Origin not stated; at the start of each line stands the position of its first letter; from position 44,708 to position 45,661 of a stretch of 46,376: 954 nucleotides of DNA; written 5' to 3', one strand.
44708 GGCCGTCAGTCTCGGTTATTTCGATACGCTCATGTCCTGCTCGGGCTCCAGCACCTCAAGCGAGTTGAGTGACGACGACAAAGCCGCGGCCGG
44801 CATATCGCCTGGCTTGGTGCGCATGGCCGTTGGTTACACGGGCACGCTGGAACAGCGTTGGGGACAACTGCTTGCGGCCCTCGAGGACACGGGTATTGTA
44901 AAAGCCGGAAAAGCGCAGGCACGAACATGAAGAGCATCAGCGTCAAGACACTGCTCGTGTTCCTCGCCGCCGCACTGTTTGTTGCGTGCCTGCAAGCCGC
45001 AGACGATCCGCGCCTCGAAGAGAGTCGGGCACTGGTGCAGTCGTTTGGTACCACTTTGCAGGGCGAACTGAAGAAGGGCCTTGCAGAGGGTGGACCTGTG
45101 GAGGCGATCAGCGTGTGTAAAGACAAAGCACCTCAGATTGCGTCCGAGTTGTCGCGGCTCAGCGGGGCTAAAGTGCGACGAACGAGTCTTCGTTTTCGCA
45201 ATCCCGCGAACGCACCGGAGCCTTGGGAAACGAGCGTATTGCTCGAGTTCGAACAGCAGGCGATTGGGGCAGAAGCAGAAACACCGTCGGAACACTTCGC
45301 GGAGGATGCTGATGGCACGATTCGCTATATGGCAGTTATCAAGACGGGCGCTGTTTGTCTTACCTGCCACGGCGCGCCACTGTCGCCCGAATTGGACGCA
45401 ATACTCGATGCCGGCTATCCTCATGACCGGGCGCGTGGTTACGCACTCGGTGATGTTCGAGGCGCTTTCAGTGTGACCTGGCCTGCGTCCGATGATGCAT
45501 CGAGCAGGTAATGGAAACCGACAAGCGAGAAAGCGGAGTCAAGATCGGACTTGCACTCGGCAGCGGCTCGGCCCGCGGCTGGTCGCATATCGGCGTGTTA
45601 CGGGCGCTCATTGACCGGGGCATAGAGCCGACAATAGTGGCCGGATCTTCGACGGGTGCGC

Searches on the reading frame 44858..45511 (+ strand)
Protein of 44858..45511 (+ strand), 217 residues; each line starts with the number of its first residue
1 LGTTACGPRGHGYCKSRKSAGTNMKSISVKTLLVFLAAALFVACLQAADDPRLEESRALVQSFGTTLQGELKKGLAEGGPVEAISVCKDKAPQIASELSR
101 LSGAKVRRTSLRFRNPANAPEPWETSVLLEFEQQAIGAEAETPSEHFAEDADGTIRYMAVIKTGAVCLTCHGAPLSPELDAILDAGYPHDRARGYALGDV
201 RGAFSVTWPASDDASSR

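Call 14: search_protein_families(library=pfam, proteins=[window:44858-45511:+], max_evalue=0.001)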
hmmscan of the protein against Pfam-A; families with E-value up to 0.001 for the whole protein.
window:44858-45511:+ (217 aa): 1 family
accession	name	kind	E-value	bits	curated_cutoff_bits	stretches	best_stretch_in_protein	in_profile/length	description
PF11845.13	Tll0287-like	-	2.2e-24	86.9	24.1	1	54-209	10-144/144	Tll0287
